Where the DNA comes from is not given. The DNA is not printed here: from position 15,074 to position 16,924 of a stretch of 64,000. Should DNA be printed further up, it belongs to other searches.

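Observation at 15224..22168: Two arylsulfatases flank a TctCBA tripartite transporter and a MarR regulator: candidate uptake and desulfation locus for an unknown sulfated substrate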

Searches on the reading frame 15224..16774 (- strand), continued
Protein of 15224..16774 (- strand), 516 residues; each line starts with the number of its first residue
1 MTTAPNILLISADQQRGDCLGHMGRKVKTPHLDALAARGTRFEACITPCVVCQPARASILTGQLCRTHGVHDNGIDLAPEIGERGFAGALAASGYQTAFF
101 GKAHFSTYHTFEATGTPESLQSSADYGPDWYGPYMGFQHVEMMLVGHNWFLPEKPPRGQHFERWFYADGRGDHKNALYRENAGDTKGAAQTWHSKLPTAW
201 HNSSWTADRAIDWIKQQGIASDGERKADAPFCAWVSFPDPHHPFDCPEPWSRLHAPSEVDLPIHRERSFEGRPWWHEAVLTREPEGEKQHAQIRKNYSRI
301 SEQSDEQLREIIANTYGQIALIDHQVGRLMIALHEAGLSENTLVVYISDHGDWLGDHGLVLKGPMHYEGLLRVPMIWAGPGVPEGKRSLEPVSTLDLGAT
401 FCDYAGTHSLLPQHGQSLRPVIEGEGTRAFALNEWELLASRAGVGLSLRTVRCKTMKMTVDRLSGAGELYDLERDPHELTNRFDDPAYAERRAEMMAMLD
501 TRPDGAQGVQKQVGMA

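Call 18: find_related_loci(query=A1, collection=genome_contigs, flank=10000)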
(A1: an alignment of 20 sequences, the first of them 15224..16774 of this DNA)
Query A1 (516 aa) in genome_contigs; peptide patterns used: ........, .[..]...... (x = any residue, [..] = any of these).
299 stretches matched a pattern; 269 encode a relative of the query (tblastn E <= 1e-3); the best 80 are kept; 80 distinct loci.
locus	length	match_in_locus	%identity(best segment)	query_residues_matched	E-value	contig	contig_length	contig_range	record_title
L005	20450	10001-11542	82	1-516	0e+0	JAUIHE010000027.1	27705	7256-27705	MAG: Alphaproteobacteria bacterium isolate Co_bin.199 NODE_10078_length_27705_cov_1.192835, whole genome shotgun sequenc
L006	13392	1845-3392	81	1-516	0e+0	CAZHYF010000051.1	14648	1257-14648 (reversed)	MAG TPA_asm: uncultured Rhodospirillaceae bacterium isolate SRP334346_co1_21 genome assembly, contig: NODE_3407_length_1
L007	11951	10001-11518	78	3-516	0e+0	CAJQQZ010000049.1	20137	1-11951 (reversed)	MAG: uncultured Alphaproteobacteria bacterium isolate 3_20180529_Bin_METABAT_109_1 genome assembly, contig: c_0000072899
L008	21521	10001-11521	76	3-516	0e+0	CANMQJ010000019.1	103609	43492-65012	uncultured Rhodobacteraceae bacterium isolate 3-2031-G.fasta genome assembly, contig: NODE_19, whole genome shotgun sequ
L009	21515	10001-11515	78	5-516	0e+0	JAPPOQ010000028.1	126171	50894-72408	MAG: Ahrensia sp. isolate SB9154_S3_bin_1 NODE_21_length_126171_cov_25.7975, whole genome shotgun sequence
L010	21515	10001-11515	75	5-516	0e+0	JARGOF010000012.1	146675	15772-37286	MAG: Rhizobiaceae bacterium isolate bin_ce_oilr1.030 NODE_121_length_146675_cov_7.594912, whole genome shotgun sequence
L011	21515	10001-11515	76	5-516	0e+0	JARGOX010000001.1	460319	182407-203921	MAG: Rhizobiaceae bacterium isolate bin_ji_oxhcr1.012 NODE_10_length_460319_cov_14.154385, whole genome shotgun sequence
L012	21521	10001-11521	75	3-516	0e+0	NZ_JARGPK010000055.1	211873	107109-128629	MAG: Antarcticimicrobium sp. isolate bin_ti_oxhcr1.003 k141_35820, whole genome shotgun sequence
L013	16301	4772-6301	76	2-515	0e+0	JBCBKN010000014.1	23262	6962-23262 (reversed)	MAG: Pseudomonadota bacterium isolate J06627_25 k141_293018_length_23262_cov_29.0205, whole genome shotgun sequence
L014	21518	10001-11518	74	3-516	0e+0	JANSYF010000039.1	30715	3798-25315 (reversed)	MAG: Rhodobacteraceae bacterium isolate bin.44 k141_657365_length_30715_cov_619.4460, whole genome shotgun sequence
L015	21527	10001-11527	75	1-516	0e+0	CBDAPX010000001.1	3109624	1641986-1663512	MAG: Paracoccaceae bacterium isolate 350b2efe-0a6b-4517-9abd-7d936c5c7035 genome assembly, contig: contig_1, whole genom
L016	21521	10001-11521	74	3-516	0e+0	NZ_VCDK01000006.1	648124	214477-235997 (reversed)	Shimia ponticola strain WX04 contig6, whole genome shotgun sequence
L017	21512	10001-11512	74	5-516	0e+0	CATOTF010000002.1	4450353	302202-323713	MAG: uncultured Rhizobiaceae bacterium isolate 549a7c9a-40e5-4b7f-bccc-05cc6f8e5008 genome assembly, contig: contig_2, w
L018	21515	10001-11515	76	3-516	0e+0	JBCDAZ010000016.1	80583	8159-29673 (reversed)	MAG: Pseudomonadota bacterium isolate P01_F01_bin.71 k141_3358079_length_80583_cov_354.9583, whole genome shotgun sequen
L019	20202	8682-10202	74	3-516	0e+0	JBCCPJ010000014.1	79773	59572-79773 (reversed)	MAG: Pseudomonadota bacterium isolate P01_D01_bin.125 k141_1931803_length_79773_cov_28.2918, whole genome shotgun sequen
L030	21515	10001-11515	75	5-516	0e+0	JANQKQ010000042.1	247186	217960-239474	MAG: Rhizobiaceae bacterium isolate PL25a_bin.161 k99_445699, whole genome shotgun sequence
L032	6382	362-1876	73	3-516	0e+0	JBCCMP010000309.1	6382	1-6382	MAG: Pseudomonadota bacterium isolate P01_C01_bin.56 k141_677005_length_6382_cov_16.6595, whole genome shotgun sequence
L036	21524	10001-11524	73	1-516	0e+0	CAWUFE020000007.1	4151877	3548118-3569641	MAG: Rhizobiaceae bacterium isolate 2a1c93a1-b5bb-4fff-98e9-bbfee3ad1fdc genome assembly, contig: contig_7, whole genome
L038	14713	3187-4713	72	1-516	0e+0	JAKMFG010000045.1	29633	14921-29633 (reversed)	MAG: Alphaproteobacteria bacterium isolate MOX_bin66 PPB.contigs.fa_k127_952802, whole genome shotgun sequence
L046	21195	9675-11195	72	3-516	0e+0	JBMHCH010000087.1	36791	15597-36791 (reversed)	MAG: Candidatus Puniceispirillaceae bacterium isolate STO1_bin.45 c_000000000087, whole genome shotgun sequence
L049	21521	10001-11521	72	5-516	0e+0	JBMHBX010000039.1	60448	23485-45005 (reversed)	MAG: Candidatus Puniceispirillaceae bacterium isolate STO1_bin.457 c_000000000039, whole genome shotgun sequence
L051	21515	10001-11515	73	5-516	0e+0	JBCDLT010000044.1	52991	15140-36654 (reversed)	MAG: Pseudomonadota bacterium isolate P01_H01_bin.91 k141_2830738_length_52991_cov_100.2015, whole genome shotgun sequen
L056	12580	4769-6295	71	3-516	0e+0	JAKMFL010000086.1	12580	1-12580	MAG: Alphaproteobacteria bacterium isolate MOX_bin71 PPB.contigs.fa_k127_532538, whole genome shotgun sequence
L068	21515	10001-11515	72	5-516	0e+0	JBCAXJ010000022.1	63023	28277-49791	MAG: Pseudomonadota bacterium isolate J06555_16 NODE_22_length_63023_cov_7.620659, whole genome shotgun sequence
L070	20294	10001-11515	72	5-516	0e+0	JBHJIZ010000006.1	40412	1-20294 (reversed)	MAG: Paracoccaceae bacterium isolate pac_S11C2576 S11Ck141_404861, whole genome shotgun sequence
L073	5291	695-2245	70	5-516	0e+0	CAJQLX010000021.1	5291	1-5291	MAG: uncultured Alphaproteobacteria bacterium isolate 0.2_20180524_Bin_167_1 genome assembly, contig: c_000000023465, wh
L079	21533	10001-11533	70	1-516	0e+0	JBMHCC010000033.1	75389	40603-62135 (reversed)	MAG: Candidatus Puniceispirillaceae bacterium isolate STO1_bin.133 c_000000000033, whole genome shotgun sequence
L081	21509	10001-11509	71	5-516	0e+0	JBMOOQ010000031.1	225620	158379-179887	MAG: Pseudomonadota bacterium isolate Betzabe_MAG106 MAG106_31, whole genome shotgun sequence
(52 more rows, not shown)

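Call 22: search_protein_families(library=ncbifam, proteins=[L003:9303-10004:+], max_evalue=0.01)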
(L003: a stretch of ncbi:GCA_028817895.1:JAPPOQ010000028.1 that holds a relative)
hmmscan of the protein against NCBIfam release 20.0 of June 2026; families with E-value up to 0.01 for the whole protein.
L003:9303-10004:+ (233 aa): 17 families
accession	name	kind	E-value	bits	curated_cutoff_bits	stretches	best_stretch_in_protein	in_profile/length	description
NF002043.0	PRK00870.1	subfamily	2.1e-11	43.8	265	1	2-147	48-170/302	haloalkane dehalogenase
NF002938.0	PRK03592.1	equivalog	2.3e-08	33.7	241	1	3-107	33-135/298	haloalkane dehalogenase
NF011457.0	PRK14875.1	equivalog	1.3e-07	31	307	1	2-97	134-227/372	acetoin dehydrogenase dihydrolipoyllysine-residue acetyltransferase subunit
TIGR01738.1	bioH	equivalog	2.4e-07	30.7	206.95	1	3-102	7-99/245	pimeloyl-ACP methyl ester esterase BioH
TIGR03056.1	bchO_mg_che_rel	equivalog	2.3e-06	26.8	172.55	1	3-101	31-128/278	alpha/beta fold hydrolase BchO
NF050089.1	i_nPHAscl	equivalog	8.4e-06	25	300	1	2-101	20-117/288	intracellular short-chain-length polyhydroxyalkanoate depolymerase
TIGR03695.1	menH_SHCHC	equivalog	1.3e-05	24.7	208.55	1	2-98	4-101/252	2-succinyl-6-hydroxy-2,4-cyclohexadiene-1-carboxylate synthase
NF051487.1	bifunc_PcaCD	exception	1.3e-05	24.5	430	1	3-100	175-270/413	bifunctional 4-carboxymuconolactone decarboxylase/3-oxoadipate enol-lactonase PcaCD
NF051488.1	bifunc_PcaDC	exception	2.4e-05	23.6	390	1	15-101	27-111/375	bifunctional 3-oxoadipate enol-lactonase/4-carboxymuconolactone decarboxylase PcaDC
NF007954.0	PRK10673.1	equivalog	4e-05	23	399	1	54-101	67-114/255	esterase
NF006449.0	PRK08775.1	equivalog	0.00022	20.2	296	1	70-101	141-172/344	homoserine O-succinyltransferase MetX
TIGR02427.1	protocat_pcaD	equivalog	0.00025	20.5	255.85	1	16-100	29-111/251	3-oxoadipate enol-lactonase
TIGR03611.1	RutD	equivalog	0.0006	19.3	238.5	1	28-102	40-114/258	pyrimidine utilization protein D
NF002873.0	PRK03204.1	equivalog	0.0021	17.4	466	1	54-128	87-161/286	haloalkane dehalogenase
NF052610.1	macro_16_ester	equivalog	0.003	16.9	420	1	56-111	82-140/281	alpha/beta fold macrolide esterase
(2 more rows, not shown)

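Call 25: search_protein_families(library=pfam, proteins=[L070:7363-8007:-, L070:8216-9316:+, L070:9382-9861:-, L070:11549-13813:-, L070:13825-15120:-, L070:15130-17520:-, L051:6723-7736:-, L051:4988-6184:-, L051:12300-13316:+, L081:7007-8431:+], max_evalue=0.00001)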
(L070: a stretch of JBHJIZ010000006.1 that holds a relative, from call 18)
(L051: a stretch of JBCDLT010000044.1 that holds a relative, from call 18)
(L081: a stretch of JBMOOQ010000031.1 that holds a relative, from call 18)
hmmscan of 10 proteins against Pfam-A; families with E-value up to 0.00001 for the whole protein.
L070:7363-8007:- (214 aa): 2 families
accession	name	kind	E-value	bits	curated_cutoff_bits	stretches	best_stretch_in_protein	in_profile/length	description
PF14693.11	Ribosomal_TL5_C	-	3.1e-24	85.6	27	1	107-191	2-83/84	Ribosomal protein TL5, C-terminal domain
PF01386.24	Ribosomal_L25p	-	2.9e-23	82.6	23.6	1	11-98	1-82/82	Ribosomal L25p family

L070:8216-9316:+ (366 aa): 3 families
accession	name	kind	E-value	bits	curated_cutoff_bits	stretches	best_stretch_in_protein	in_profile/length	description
PF14696.12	Glyoxalase_5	-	6.6e-46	156.4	27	1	17-151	3-139/139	Hydroxyphenylpyruvate dioxygenase, HPPD, N-terminal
PF00903.31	Glyoxalase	-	6.5e-15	56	20.6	1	168-282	2-107/121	Glyoxalase/Bleomycin resistance protein/Dioxygenase superfamily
PF13669.12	Glyoxalase_4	-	6.1e-06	26.9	27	0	186-277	16-100/109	Glyoxalase/Bleomycin resistance protein/Dioxygenase superfamily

L070:9382-9861:- (159 aa): 2 families
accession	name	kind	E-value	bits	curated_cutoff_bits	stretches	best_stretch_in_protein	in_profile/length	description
PF12802.13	MarR_2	-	1.2e-08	35.4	27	1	44-102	1-60/61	MarR family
PF01047.28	MarR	-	1.6e-06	28.3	24.6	1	46-103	1-58/59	MarR family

L070:11549-13813:- (754 aa): 1 family
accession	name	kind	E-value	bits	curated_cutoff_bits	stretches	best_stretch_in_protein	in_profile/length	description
PF12228.14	DUF3604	-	6.1e-11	41.9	20.4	1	479-561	377-457/591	Protein of unknown function (DUF3604)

L070:13825-15120:- (431 aa): 4 families
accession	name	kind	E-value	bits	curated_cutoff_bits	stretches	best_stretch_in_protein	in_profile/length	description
PF01266.30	DAO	-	9.9e-60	203.3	27.9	1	40-387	1-352/353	FAD dependent oxidoreductase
PF00890.30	FAD_binding_2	-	6.1e-07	29.4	20.4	1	40-70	1-31/414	FAD binding domain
PF07992.20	Pyr_redox_2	-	3.2e-06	27.2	26.1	1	40-139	2-88/291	Pyridine nucleotide-disulphide oxidoreductase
PF13450.12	NAD_binding_8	-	5.7e-06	27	21.9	0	43-81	1-41/68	NAD(P)-binding Rossmann-like domain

L070:15130-17520:- (796 aa): 1 family
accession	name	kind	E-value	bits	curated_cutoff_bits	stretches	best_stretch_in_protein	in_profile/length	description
PF00202.27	Aminotran_3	-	2.4e-83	280.5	30.5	1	374-788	11-403/403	Aminotransferase class-III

L051:6723-7736:- (337 aa): 0 families

L051:4988-6184:- (398 aa): 2 families
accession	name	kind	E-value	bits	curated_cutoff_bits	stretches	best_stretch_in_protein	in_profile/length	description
PF01168.26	Ala_racemase_N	-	2e-27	96.8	24.1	1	48-265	3-217/220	Alanine racemase, N-terminal domain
PF14031.13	D-ser_dehydrat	-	2.3e-17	63.8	22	1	281-377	1-89/97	Putative serine dehydratase domain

L051:12300-13316:+ (338 aa): 1 family
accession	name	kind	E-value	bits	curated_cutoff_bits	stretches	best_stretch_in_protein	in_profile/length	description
PF13387.12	Lnb_N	-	2.6e-24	86.2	22.2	1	131-287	3-173/175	Lnb N-terminal periplasmic domain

L081:7007-8431:+ (474 aa): 0 families

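Call 29: search_protein_families(library=pfam, proteins=[L046:11219-12334:+, L038:4703-5854:+, L049:12186-13289:+, L079:2293-3387:-, L079:14520-15659:+, L012:13211-14668:-, L079:17016-18515:-], max_evalue=0.00001)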
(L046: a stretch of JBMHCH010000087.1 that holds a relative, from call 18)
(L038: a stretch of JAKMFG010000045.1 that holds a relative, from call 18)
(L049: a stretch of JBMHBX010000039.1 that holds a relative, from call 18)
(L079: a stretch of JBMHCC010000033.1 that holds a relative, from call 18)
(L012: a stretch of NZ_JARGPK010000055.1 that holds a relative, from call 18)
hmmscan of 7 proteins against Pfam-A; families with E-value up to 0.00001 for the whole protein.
L046:11219-12334:+ (371 aa): 1 family
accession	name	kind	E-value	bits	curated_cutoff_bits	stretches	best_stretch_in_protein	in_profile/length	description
PF00180.25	Iso_dh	-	1.3e-73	248.8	27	1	7-360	2-345/348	Isocitrate/isopropylmalate dehydrogenase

L038:4703-5854:+ (383 aa): 1 family
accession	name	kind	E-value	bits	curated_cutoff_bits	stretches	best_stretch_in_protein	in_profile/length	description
PF00180.25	Iso_dh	-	6.9e-74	249.6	27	1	19-377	2-346/348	Isocitrate/isopropylmalate dehydrogenase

L049:12186-13289:+ (367 aa): 3 families
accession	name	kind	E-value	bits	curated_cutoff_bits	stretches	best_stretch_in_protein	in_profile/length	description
PF14696.12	Glyoxalase_5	-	8.2e-47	159.3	27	1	16-149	2-138/139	Hydroxyphenylpyruvate dioxygenase, HPPD, N-terminal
PF00903.31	Glyoxalase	-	2.2e-11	44.6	20.6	1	165-279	2-107/121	Glyoxalase/Bleomycin resistance protein/Dioxygenase superfamily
PF13669.12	Glyoxalase_4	-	6.9e-08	33.2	27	0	183-272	16-98/109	Glyoxalase/Bleomycin resistance protein/Dioxygenase superfamily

L079:2293-3387:- (364 aa): 2 families
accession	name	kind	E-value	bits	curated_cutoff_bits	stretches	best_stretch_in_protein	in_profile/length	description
PF14696.12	Glyoxalase_5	-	5.1e-47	160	27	1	16-146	2-135/139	Hydroxyphenylpyruvate dioxygenase, HPPD, N-terminal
PF00903.31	Glyoxalase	-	4.3e-12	46.9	20.6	1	165-281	2-109/121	Glyoxalase/Bleomycin resistance protein/Dioxygenase superfamily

L079:14520-15659:+ (379 aa): 1 family
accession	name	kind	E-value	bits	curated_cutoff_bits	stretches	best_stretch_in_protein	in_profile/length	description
PF00180.25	Iso_dh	-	4.1e-76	256.9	27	1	18-370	1-347/348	Isocitrate/isopropylmalate dehydrogenase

L012:13211-14668:- (485 aa): 1 family
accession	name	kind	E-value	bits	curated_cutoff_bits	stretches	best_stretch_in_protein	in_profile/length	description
PF00171.27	Aldedh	-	4.2e-172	573.3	23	1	22-474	6-461/461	Aldehyde dehydrogenase family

L079:17016-18515:- (499 aa): 1 family
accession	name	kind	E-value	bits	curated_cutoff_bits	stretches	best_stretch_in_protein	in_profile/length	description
PF00171.27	Aldedh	-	2e-158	528.2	23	1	35-487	7-461/461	Aldehyde dehydrogenase family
